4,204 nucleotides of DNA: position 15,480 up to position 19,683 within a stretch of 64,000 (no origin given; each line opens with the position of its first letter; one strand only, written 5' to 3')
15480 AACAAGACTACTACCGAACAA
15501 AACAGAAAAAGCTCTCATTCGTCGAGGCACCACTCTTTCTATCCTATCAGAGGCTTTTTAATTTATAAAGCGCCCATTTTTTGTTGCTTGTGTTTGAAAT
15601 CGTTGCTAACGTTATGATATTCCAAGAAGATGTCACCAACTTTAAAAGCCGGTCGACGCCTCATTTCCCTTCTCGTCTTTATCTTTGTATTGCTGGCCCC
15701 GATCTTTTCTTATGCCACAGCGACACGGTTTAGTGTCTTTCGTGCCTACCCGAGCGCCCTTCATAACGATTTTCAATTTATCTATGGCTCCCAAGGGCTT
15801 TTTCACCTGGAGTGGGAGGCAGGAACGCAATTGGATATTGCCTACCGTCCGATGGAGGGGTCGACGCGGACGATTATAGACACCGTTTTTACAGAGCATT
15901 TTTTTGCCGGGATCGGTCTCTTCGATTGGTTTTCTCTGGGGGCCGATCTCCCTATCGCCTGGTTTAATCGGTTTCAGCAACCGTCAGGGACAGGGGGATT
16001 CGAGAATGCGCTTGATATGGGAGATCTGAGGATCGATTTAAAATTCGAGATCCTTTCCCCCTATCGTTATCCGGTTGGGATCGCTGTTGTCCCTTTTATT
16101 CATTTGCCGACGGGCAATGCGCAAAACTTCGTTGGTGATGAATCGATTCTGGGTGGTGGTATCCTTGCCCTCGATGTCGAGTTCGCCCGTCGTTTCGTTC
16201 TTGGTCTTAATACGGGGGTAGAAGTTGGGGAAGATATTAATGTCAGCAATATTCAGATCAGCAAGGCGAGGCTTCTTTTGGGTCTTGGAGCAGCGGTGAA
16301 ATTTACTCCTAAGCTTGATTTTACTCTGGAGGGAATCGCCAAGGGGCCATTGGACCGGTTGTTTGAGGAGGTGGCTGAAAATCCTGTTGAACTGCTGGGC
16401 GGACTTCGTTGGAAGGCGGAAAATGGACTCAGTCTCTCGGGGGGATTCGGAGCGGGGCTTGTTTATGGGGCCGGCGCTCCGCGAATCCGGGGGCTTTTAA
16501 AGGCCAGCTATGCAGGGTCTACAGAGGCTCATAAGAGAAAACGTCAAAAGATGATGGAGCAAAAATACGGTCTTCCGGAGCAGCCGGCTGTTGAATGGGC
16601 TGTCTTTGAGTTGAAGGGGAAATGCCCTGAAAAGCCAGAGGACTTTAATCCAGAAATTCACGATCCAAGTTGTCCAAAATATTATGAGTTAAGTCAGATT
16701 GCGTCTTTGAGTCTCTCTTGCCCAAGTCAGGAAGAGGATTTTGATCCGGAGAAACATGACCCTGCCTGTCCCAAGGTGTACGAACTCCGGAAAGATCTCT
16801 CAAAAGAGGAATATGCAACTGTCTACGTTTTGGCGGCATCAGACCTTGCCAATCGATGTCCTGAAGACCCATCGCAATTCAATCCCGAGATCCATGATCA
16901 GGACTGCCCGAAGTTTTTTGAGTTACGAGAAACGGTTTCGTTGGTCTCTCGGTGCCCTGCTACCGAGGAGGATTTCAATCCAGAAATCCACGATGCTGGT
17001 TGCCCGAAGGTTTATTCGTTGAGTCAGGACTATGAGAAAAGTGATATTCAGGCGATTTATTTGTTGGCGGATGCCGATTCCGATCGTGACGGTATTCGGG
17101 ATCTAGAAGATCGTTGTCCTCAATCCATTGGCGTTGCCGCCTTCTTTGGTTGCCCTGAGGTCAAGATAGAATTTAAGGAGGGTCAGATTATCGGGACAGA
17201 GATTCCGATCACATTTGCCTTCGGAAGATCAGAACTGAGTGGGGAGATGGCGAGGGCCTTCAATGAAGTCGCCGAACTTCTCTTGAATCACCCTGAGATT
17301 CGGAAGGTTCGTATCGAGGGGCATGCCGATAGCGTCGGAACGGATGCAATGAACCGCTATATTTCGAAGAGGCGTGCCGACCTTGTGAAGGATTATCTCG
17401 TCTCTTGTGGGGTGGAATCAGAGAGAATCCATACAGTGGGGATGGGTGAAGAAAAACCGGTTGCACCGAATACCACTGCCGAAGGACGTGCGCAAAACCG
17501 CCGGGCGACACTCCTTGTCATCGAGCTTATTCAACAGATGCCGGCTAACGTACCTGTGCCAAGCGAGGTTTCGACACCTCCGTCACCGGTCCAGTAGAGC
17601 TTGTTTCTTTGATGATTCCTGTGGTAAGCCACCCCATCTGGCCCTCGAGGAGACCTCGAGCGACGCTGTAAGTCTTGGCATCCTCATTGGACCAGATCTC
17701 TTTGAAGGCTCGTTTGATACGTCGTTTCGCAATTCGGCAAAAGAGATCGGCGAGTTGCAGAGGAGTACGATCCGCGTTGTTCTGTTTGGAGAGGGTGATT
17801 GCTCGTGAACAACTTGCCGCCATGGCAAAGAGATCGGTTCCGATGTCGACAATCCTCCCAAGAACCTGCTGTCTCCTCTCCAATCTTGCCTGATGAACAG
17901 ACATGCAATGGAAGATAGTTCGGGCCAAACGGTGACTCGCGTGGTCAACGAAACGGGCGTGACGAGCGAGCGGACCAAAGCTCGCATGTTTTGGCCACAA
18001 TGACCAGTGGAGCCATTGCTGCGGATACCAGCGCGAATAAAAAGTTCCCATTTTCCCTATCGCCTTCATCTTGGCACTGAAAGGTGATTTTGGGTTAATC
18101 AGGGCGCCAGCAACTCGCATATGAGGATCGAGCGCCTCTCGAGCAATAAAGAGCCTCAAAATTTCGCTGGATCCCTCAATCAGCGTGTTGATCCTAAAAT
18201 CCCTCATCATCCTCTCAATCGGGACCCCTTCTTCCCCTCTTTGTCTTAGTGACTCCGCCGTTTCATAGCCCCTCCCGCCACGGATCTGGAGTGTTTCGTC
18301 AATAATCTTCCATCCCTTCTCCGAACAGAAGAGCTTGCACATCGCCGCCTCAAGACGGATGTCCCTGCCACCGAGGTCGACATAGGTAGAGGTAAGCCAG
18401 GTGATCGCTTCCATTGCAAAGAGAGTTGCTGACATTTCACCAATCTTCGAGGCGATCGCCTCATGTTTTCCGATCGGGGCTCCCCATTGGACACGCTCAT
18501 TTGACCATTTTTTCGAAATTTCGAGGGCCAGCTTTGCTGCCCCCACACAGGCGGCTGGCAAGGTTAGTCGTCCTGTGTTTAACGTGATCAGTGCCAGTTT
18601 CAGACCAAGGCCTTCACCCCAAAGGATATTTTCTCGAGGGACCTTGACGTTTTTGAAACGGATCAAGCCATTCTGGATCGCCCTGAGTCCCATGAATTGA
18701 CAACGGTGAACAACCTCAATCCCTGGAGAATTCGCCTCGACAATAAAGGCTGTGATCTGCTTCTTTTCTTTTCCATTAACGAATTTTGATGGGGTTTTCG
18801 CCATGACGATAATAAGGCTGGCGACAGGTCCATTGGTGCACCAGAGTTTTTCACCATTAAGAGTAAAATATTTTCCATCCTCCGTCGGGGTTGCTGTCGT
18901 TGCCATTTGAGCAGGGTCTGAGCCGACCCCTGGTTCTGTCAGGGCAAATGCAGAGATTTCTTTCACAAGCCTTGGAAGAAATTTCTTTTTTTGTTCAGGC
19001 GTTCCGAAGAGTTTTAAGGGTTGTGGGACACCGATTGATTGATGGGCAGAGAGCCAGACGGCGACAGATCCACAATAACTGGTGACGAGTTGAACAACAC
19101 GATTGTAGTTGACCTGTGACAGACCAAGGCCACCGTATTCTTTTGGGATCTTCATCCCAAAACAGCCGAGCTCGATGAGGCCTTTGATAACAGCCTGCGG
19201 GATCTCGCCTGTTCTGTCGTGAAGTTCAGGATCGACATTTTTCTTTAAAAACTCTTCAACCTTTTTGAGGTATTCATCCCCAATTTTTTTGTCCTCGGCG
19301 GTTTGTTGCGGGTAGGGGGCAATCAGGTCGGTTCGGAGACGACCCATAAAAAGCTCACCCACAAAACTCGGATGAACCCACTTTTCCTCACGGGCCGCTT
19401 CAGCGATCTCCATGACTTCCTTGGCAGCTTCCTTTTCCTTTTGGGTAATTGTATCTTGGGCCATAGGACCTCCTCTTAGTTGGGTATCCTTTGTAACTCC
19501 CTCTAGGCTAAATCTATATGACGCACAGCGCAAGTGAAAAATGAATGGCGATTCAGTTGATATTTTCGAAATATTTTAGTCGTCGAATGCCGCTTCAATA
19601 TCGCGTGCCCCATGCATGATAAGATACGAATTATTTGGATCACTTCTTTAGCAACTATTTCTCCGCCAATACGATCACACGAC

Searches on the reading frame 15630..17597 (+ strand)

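Call 20: search_protein_families(library=pfam, proteins=[window:15630-17597:+], max_evalue=0.001)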
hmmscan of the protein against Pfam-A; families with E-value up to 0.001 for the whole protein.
window:15630-17597:+ (655 aa): 1 family
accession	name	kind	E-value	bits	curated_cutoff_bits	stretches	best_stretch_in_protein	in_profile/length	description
PF00691.25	OmpA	-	8e-23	81.1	27.2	1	528-624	1-98/98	OmpA family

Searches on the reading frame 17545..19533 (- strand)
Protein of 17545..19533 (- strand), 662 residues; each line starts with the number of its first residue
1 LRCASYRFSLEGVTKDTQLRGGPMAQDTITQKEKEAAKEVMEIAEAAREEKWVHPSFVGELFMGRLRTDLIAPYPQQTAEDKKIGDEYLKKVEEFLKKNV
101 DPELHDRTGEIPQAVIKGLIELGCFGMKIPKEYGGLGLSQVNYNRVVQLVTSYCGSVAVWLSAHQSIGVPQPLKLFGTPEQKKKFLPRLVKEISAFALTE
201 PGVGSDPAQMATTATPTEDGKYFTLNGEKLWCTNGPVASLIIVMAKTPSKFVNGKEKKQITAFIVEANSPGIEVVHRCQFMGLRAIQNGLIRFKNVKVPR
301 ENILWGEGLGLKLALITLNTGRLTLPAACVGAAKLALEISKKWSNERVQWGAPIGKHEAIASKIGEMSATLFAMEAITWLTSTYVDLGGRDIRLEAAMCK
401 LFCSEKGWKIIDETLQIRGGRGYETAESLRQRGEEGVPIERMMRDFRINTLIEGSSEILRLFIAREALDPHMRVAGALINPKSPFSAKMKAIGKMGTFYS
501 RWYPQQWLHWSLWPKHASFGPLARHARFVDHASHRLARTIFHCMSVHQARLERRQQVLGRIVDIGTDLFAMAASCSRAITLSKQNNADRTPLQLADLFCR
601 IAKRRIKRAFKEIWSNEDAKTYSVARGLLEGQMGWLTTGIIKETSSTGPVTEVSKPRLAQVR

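Call 20: search_protein_families(library=pfam, proteins=[window:17545-19533:-], max_evalue=0.001)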
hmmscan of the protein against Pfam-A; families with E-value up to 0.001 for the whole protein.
window:17545-19533:- (662 aa): 7 families
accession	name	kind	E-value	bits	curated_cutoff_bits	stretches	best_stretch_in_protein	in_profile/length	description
PF00441.29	Acyl-CoA_dh_1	-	5.9e-32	111.3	22.4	1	310-467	3-149/150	Acyl-CoA dehydrogenase, C-terminal domain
PF02771.21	Acyl-CoA_dh_N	-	7.5e-25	87.9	22.9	1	89-191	8-111/113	Acyl-CoA dehydrogenase, N-terminal domain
PF02770.24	Acyl-CoA_dh_M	-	3.8e-22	78.7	33.3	1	195-296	1-97/97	Acyl-CoA dehydrogenase, middle domain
PF21343.2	ACAD9-ACADV_C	-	2.3e-13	50.9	27.8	1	522-623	3-105/120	ACAD9/ACADV, C-terminal domain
PF08028.16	Acyl-CoA_dh_2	-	1.6e-05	25.6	22.7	1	325-446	3-123/134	Acyl-CoA dehydrogenase, C-terminal domain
PF11794.13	HpaB_N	-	4.6e-05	23.6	35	1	225-304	180-269/270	4-hydroxyphenylacetate 3-hydroxylase N terminal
PF21263.2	Acyl-CoA-dh_C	-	5.9e-05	23.8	27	0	548-613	18-77/96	Acyl-CoA dehydrogenase, C-terminal domain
